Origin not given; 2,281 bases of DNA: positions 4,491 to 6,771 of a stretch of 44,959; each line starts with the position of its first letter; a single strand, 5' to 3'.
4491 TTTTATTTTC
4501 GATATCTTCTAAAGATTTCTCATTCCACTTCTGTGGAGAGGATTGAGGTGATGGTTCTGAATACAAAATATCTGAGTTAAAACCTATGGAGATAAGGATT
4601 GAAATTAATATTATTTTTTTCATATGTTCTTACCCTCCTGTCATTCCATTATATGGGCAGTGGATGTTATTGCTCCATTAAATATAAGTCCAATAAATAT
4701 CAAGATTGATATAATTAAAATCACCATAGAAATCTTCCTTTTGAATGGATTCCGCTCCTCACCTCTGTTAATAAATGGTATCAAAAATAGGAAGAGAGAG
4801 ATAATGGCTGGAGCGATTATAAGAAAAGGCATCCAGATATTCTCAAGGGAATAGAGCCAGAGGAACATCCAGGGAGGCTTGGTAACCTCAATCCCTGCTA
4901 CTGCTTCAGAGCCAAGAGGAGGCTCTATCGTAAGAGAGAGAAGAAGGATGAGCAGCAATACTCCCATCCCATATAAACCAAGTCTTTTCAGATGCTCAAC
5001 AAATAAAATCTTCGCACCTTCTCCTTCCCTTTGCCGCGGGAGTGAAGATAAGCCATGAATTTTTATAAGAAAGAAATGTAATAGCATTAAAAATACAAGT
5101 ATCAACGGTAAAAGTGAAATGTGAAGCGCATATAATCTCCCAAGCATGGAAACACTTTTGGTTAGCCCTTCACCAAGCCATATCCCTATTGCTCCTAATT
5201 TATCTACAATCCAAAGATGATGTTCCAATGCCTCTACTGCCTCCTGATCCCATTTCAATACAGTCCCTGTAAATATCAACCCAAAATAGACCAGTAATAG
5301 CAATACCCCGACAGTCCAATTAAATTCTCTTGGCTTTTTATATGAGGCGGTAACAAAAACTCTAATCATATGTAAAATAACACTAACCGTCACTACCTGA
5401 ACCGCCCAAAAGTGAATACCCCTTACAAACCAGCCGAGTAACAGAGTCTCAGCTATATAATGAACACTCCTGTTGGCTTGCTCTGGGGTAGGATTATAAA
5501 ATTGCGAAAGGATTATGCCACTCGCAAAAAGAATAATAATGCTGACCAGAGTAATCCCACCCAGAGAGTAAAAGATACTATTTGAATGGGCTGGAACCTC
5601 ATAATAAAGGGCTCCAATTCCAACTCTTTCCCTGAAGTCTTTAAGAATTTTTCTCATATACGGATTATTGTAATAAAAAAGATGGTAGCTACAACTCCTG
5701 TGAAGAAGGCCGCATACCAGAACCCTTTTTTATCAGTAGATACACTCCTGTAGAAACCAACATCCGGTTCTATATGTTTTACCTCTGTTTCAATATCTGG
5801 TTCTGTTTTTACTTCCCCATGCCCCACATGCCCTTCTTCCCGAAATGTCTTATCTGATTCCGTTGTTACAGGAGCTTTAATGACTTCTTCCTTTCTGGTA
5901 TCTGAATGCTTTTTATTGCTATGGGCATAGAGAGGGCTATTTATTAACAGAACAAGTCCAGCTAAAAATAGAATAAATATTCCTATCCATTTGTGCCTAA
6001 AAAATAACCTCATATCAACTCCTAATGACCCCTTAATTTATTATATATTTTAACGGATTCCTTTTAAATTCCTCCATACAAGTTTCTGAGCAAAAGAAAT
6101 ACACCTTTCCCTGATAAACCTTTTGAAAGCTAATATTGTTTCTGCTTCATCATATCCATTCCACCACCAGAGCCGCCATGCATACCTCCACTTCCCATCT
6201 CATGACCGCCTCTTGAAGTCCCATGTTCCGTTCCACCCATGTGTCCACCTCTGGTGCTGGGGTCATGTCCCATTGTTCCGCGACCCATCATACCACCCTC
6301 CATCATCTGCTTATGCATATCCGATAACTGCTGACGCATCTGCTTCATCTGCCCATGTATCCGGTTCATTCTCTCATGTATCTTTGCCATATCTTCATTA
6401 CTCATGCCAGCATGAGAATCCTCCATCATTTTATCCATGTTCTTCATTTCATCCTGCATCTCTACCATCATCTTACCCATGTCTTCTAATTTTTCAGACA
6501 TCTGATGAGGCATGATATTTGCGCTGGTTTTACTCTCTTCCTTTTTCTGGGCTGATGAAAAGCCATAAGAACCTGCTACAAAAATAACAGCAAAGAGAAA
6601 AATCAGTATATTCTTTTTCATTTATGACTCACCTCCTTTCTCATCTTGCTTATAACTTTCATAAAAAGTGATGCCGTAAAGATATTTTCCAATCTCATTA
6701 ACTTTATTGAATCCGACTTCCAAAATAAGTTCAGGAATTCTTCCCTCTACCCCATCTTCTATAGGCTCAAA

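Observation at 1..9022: Twelve-gene operon joining a CusCBA Cu(I)/Ag(I) pump to a quinol/thiol redox module, extra OM barrels and an orphan membrane sensor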

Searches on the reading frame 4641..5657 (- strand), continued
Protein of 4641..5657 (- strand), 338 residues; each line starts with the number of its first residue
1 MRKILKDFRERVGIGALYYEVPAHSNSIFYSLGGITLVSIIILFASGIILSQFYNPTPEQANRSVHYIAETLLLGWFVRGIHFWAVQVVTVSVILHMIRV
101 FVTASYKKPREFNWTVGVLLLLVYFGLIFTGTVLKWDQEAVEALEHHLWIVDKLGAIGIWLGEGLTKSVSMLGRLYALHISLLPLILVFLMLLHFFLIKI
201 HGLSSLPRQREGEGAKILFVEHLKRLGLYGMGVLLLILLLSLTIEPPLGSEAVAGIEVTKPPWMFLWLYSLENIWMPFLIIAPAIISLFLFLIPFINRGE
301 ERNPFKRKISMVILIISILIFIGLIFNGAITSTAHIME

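Call 29: search_solved_structures(query=L001:15594-18722:+, max_evalue=1e-50, show_alignments=1)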
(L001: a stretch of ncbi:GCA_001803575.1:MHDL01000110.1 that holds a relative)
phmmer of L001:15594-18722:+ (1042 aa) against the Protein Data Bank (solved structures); distinct sequences matched with E-value up to 1e-50: 27.
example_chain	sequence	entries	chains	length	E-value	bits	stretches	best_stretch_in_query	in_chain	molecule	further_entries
3t51_A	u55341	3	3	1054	0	1298.4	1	1-1031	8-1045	Cation efflux system protein CusA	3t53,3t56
3k07_A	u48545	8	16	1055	0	1298.4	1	1-1031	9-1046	Cation efflux system protein cusA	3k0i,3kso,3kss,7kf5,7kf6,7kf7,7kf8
3ne5_A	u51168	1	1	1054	0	1297.2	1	2-1031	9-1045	Cation efflux system protein cusA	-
4dop_A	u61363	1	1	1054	0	1295.5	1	1-1031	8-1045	Cation efflux system protein CusA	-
4dnr_A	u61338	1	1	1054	0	1294.8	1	1-1031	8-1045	Cation efflux system protein CusA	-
4dnt_A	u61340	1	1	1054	0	1294.6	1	1-1031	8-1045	Cation efflux system protein CusA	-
4k0e_A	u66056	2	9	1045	1.4e-163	549.3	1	1-1031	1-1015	Heavy metal cation tricomponent efflux pump ZneA(CzcA-like)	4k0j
6ows_A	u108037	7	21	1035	1.5e-63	218.2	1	23-1031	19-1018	Efflux pump membrane transporter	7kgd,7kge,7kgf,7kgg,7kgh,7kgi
7b8p_A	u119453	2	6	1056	1.6e-63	218.1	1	22-1031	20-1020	Efflux pump membrane transporter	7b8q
8zxs_A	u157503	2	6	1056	8.8e-62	212.3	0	26-528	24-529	Efflux pump membrane transporter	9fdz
8z1u_A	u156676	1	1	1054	1.4e-61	211.7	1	23-1037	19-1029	Efflux pump membrane transporter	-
7cz9_A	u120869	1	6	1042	1.9e-61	211.2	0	26-528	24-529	Efflux pump membrane transporter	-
9e9f_B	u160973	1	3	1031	2e-61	211.1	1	23-1034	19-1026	Efflux pump membrane transporter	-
5t0o_A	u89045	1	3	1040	3.5e-58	200.4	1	23-1033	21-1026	CmeB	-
5lq3_A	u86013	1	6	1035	3.9e-58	200.2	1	23-1032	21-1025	CmeB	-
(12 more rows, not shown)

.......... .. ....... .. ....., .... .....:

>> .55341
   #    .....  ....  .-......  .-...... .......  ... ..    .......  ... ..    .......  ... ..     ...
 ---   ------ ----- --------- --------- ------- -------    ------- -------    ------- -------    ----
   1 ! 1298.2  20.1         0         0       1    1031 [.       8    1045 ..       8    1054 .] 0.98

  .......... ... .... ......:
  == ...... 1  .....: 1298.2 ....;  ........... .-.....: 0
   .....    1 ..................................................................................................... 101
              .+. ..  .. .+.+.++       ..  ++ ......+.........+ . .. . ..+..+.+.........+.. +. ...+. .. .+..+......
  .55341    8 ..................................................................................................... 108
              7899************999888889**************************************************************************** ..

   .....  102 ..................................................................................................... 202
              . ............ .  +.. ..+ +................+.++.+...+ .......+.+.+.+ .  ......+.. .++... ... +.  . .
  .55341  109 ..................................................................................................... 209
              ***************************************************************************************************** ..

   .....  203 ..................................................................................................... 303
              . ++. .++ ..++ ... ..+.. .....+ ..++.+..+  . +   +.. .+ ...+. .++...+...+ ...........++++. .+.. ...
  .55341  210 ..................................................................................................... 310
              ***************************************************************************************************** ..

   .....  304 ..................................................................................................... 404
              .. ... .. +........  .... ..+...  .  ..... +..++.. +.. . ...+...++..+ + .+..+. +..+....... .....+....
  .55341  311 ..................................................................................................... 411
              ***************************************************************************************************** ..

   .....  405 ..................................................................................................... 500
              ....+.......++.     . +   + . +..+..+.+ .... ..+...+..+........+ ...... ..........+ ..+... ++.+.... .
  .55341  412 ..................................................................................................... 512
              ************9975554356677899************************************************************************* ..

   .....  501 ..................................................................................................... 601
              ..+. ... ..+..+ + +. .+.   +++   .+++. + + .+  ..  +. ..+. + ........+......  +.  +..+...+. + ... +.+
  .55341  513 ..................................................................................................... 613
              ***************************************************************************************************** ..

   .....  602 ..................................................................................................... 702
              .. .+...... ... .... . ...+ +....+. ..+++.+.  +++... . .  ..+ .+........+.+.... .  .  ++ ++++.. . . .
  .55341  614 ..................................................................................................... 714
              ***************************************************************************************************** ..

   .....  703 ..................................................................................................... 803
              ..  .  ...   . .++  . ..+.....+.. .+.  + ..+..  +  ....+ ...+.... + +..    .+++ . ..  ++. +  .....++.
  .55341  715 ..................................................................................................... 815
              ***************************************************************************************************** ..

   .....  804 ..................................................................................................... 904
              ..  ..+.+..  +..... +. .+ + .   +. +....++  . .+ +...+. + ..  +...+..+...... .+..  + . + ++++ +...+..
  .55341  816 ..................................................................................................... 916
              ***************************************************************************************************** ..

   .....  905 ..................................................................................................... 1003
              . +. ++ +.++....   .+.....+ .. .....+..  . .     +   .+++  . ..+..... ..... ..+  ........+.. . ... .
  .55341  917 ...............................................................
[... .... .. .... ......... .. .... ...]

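Call 31: find_encoding_contigs(protein=P0065, flank=8000, max_places=1)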
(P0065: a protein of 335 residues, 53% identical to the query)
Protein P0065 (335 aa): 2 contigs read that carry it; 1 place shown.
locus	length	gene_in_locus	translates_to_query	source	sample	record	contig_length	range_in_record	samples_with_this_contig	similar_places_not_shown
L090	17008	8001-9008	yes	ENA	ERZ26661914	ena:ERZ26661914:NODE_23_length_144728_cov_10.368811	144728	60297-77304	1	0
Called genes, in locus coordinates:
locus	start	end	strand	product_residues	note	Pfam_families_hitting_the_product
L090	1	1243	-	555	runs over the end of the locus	PF03485:Arg_tRNA_synt_N, PF00750:tRNA-synt_1d, PF00133:tRNA-synt_1 (faint), PF01406:tRNA-synt_1e (faint), PF09334:tRNA-synt_1g (faint), PF05746:DALR_1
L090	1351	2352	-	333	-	-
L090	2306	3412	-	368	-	PF02470:MlaD, PF28544:Helical_needle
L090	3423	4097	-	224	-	PF00005:ABC_tran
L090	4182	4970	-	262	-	PF02405:MlaE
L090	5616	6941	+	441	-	PF14229:DUF4332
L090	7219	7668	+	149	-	-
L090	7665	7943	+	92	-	-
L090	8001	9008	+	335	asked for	PF00033:Cytochrome_B, PF13631:Cytochrom_B_N_2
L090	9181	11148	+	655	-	PF00999:Na_H_Exchanger, PF02254:TrkA_N, PF02080:TrkA_C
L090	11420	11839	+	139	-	-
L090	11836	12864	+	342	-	PF00520:Ion_trans, PF00060:Lig_chan (weak), PF07885:Ion_trans_2, PF22614:Slo-like_RCK, PF02254:TrkA_N, PF03493:BK_channel_a (faint), PF06241:Castor_Poll_mid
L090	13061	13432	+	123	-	PF00226:DnaJ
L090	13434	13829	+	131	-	PF10722:YbjN, PF22550:CesT_Tir_1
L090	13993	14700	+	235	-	PF04012:PspA_IM30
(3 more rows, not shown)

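Call 32: find_encoding_contigs(protein=P0016, flank=8000, max_places=2)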
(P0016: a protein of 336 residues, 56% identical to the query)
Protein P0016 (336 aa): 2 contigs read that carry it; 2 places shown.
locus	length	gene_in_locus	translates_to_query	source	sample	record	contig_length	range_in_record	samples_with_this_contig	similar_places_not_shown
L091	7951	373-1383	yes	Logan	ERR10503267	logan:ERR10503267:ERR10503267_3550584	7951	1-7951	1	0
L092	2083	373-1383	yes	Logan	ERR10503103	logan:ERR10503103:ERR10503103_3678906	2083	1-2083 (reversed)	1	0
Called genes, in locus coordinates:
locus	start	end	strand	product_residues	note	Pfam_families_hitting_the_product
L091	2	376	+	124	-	?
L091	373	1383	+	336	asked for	PF00033:Cytochrome_B, PF13631:Cytochrom_B_N_2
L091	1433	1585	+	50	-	-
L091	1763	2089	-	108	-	PF03091:CutA1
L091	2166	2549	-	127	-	PF01042:Ribonuc_L-PSP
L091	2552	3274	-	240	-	PF05099:TerB, PF00226:DnaJ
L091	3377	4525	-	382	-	PF00155:Aminotran_1_2, PF01041:DegT_DnrJ_EryC1 (weak), PF01053:Cys_Met_Meta_PP (weak)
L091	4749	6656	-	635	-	PF13522:GATase_6, PF13537:GATase_7, PF00733:Asn_synthase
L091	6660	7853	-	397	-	PF00990:GGDEF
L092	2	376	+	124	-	?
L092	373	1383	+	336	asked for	PF00033:Cytochrome_B, PF13631:Cytochrom_B_N_2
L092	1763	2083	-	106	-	?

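Call 62: search_protein_families(library=pfam, proteins=[L033:2937-3326:+, L033:4741-5076:+, L033:4248-4769:+], max_evalue=0.001)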
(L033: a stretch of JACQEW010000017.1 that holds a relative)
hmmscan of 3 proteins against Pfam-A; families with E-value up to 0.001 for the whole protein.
L033:2937-3326:+ (129 aa): 1 family
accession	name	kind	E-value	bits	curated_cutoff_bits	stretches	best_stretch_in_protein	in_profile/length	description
PF08394.17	Arc_trans_TRASH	-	0.00073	20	27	0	59-80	18-39/43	Archaeal TRASH domain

L033:4741-5076:+ (111 aa): 2 families
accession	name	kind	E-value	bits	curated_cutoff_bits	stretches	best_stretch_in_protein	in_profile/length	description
PF04945.19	YHS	-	1.1e-06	29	30.3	1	12-33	23-44/47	YHS domain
PF08394.17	Arc_trans_TRASH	-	0.00031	21.2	27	1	10-27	20-37/43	Archaeal TRASH domain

L033:4248-4769:+ (173 aa): 0 families

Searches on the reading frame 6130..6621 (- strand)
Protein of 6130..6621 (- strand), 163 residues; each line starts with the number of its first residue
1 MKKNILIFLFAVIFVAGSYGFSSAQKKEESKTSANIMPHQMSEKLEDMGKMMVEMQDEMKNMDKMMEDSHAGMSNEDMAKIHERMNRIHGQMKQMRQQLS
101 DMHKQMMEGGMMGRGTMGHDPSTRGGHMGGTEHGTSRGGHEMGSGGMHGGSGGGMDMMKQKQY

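Call 6: search_protein_families(library=pfam, proteins=[window:6130-6621:-], max_evalue=0.1)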
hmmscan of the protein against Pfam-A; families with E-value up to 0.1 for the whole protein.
window:6130-6621:- (163 aa): 11 families
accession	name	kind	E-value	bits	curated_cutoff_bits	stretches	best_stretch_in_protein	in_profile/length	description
PF02050.21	FliJ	-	0.0026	18.4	28.4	1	41-107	10-76/123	Flagellar FliJ protein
PF18394.6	TBK1_CCD1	-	0.0034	17.4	25.9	1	47-112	70-133/256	TANK-binding kinase 1 coiled-coil domain 1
PF06013.18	WXG100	-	0.0069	17.1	27.3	1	36-107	4-75/86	Proteins of 100 residues with WXG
PF19911.4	DUF6384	-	0.0089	15.6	25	1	3-98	98-197/308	Family of unknown function (DUF6384)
PF01544.23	CorA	-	0.011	15.5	27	1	25-104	99-179/292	CorA-like Mg2+ transporter protein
PF12685.13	SpoIIIAH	-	0.014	15.7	30.6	1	2-106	1-101/191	SpoIIIAH-like protein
PF03961.19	FapA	-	0.03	14.4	31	1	31-106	144-219/272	Flagellar Assembly Protein A beta solenoid domain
PF05816.16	TelA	-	0.031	13.8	30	1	24-106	22-106/332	Toxic anion resistance protein (TelA)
PF05859.17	Mis12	-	0.037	14.2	25.7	1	45-108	138-201/231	Mis12 protein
PF20769.2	YPEB_N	-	0.05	14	27.3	0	82-111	103-132/136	YpeB N-terminal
PF19745.5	FUT8_N_cat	-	0.07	12.3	27.6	1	8-106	11-105/499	Alpha-(1,6)-fucosyltransferase N- and catalytic domains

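Call 7: search_protein_families(library=ncbifam, proteins=[window:6130-6621:-], max_evalue=0.01)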
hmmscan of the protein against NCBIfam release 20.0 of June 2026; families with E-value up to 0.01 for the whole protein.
window:6130-6621:- (163 aa): 7 families
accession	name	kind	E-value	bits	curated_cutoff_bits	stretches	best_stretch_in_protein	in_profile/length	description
NF052320.1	Cbp1_fam_LP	subfamily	1.7e-06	27.8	90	1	3-108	2-113/286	Cbp1 family collagen-binding glycoprotein adhesin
TIGR04523.1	Mplasa_alph_rch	subfamily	0.00022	19.3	270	1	1-105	1-104/745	helix-rich protein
NF038218.1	IcmG_DotF_IVB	equivalog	0.00044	20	200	1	2-106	48-147/266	type IVB secretion system protein IcmG/DotF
NF033885.1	conj_TraP_IncI1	equivalog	0.00083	19.2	135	1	23-107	55-138/217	conjugal transfer protein TraP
TIGR03930.1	WXG100_ESAT6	subfamily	0.0014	18.8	44.85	1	36-108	4-76/90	WXG100 family type VII secretion target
NF001413.0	PRK00290.1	equivalog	0.0028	16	648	1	25-105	522-600/625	molecular chaperone DnaK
TIGR02169.1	SMC_prok_A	equivalog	0.0062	14.2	729.4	1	25-106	748-831/1165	chromosome segregation protein SMC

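Call 79: search_solved_structures(query=window:6130-6621:-, max_evalue=10)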
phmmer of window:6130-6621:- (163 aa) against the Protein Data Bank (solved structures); distinct sequences matched with E-value up to 10: 2.
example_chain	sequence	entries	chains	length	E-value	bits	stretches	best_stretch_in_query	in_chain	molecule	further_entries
8a3k_UNK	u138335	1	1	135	1.6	12.4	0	42-100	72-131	sc-apCC-4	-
1nkn_A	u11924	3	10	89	1.6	12.4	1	48-102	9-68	S2N51-GCN4 | Myosin heavy chain, striated muscle/General control protein GCN4 chimera | Myosin heavy chain, striated muscle/General control protein GCN4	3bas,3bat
